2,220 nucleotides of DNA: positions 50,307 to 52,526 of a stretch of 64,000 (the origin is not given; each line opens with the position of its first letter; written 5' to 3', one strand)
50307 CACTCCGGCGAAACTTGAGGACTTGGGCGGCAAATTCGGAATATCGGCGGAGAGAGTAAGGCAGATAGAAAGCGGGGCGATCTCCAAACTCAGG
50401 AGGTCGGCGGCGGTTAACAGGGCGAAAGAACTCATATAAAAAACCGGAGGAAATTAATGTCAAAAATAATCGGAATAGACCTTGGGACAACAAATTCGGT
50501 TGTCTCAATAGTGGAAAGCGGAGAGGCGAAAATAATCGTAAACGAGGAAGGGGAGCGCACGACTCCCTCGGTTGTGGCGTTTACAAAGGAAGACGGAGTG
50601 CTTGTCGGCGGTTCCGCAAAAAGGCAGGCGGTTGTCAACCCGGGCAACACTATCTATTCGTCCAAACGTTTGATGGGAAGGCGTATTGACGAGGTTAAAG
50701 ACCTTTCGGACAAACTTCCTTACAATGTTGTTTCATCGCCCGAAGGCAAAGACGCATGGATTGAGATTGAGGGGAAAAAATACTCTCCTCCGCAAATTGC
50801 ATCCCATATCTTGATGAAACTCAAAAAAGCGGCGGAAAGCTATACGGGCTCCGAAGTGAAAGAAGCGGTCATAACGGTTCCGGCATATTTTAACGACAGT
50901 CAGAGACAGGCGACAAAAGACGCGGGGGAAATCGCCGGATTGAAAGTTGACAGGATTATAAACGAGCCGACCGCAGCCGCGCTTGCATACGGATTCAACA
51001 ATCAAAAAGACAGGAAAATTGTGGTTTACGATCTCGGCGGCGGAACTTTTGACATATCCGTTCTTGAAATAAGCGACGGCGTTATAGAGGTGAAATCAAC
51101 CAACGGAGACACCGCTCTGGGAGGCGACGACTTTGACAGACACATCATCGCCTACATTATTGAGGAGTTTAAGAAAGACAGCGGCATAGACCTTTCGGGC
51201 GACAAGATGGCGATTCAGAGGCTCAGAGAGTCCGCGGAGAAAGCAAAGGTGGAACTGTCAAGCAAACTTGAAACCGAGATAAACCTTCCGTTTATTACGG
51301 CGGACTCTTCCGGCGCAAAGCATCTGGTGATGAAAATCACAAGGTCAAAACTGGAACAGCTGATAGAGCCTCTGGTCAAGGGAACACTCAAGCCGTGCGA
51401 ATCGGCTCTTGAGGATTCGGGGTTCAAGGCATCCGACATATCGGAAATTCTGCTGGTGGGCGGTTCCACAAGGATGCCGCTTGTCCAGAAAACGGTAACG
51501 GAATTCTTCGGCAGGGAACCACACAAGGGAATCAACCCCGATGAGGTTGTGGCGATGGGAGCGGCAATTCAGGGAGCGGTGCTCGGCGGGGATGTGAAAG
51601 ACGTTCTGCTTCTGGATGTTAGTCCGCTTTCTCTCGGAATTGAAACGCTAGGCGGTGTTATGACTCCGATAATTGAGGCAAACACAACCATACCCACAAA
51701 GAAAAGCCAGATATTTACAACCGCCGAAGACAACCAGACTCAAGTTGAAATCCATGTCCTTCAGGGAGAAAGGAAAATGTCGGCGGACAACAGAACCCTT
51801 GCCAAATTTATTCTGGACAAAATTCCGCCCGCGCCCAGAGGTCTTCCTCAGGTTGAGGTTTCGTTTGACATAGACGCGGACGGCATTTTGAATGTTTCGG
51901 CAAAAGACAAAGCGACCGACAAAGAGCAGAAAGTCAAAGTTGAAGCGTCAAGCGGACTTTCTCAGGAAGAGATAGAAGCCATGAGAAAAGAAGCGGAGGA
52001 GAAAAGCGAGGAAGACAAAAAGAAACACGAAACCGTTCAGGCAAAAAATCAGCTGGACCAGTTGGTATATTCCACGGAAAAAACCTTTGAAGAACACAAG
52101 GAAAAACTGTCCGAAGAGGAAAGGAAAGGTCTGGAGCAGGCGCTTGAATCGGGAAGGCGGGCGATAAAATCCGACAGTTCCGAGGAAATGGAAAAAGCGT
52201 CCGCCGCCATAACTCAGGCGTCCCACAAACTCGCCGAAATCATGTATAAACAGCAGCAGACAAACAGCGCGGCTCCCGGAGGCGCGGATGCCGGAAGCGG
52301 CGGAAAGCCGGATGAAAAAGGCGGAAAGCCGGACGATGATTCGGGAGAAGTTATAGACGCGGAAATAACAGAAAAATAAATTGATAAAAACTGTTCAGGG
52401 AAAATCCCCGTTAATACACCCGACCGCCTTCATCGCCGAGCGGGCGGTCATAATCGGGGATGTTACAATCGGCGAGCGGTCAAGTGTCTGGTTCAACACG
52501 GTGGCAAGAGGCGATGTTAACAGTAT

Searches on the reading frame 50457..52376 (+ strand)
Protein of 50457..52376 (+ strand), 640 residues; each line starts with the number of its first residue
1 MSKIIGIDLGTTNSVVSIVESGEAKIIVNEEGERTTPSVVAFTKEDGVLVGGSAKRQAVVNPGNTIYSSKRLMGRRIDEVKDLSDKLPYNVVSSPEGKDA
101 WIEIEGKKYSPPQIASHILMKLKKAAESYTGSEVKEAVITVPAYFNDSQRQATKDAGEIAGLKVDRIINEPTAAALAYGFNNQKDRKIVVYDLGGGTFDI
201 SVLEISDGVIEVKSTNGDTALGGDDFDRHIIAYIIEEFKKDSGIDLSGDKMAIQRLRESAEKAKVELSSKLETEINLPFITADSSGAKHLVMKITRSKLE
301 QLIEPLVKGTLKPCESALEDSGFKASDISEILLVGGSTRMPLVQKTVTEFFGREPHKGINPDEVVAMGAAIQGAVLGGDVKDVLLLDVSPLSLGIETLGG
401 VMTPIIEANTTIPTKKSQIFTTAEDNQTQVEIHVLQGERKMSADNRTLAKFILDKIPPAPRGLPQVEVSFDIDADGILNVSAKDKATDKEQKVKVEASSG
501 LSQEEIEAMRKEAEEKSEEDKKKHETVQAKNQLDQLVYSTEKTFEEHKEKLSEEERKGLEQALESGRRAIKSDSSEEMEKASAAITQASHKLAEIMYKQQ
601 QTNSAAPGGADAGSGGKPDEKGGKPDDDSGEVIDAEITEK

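Call 57: list_cluster_members(proteins=[window:50457-52376:+, window:36895-37152:+, window:34917-35135:+, window:37145-38374:+, window:47332-48102:+, window:7145-7579:-, window:48125-49285:+, window:38381-41062:+])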
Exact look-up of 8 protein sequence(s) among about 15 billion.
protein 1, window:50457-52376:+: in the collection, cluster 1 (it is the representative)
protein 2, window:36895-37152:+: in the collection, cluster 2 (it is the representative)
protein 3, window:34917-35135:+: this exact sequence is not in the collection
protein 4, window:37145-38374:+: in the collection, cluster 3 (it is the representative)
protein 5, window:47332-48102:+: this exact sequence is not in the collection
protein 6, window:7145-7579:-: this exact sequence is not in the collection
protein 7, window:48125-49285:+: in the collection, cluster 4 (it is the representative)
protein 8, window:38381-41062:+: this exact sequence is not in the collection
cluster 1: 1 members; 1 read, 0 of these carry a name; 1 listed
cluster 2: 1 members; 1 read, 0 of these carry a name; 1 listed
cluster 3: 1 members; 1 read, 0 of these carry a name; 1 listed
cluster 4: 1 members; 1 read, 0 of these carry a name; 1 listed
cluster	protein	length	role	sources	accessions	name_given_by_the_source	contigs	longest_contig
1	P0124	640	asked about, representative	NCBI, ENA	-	-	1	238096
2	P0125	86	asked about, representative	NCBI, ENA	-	-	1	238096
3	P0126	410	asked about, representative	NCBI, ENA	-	-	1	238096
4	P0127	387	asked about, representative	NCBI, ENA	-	-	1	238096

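Call 58: find_homologous_proteins(query=window:50457-52376:+, max_evalue=1e-100)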
Query window:50457-52376:+ (640 aa): 8000 proteins with E <= 1e-100 among 8000 candidates; the best 120 are listed.
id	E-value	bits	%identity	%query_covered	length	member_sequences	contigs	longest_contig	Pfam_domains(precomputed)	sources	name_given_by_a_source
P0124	0.0e+0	1362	100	100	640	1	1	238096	PF00012.27,PF06723.20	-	-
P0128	0.0e+0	1207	88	100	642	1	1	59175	PF00012.27,PF06723.20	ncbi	-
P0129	0.0e+0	1191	88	100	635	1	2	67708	PF00012.27,PF06723.20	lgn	-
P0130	0.0e+0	1187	88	100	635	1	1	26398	PF00012.27,PF06723.20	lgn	-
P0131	0.0e+0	1181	86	100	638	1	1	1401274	PF00012.27,PF06723.20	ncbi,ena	-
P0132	0.0e+0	1181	86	100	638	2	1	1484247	PF00012.27,PF06723.20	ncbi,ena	-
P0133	0.0e+0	1181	86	100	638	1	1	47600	PF00012.27,PF06723.20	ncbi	ncbi:MAG: molecular chaperone DnaK [Thermodesulfobacteriota bacterium]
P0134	0.0e+0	1175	86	100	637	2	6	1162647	PF00012.27,PF06723.20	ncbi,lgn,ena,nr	ncbi:MAG: molecular chaperone DnaK [Candidatus Mycalebacterium zealandia]|nr:MAG: molecular chaperon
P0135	0.0e+0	1166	85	100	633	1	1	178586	PF00012.27,PF06723.20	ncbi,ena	ncbi:molecular chaperone DnaK [Candidatus Mycalebacterium sp.]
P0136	0.0e+0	1149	83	100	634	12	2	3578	PF00012.27,PF06723.20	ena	-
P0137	0.0e+0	1148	86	95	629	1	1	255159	PF00012.27,PF06723.20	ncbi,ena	-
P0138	0.0e+0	1144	83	100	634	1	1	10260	PF00012.27,PF06723.20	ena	-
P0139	0.0e+0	1142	83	100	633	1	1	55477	PF00012.27,PF06723.20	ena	-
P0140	0.0e+0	1140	83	100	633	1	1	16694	PF00012.27,PF06723.20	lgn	-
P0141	0.0e+0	1135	82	100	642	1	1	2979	PF00012.27,PF06723.20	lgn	-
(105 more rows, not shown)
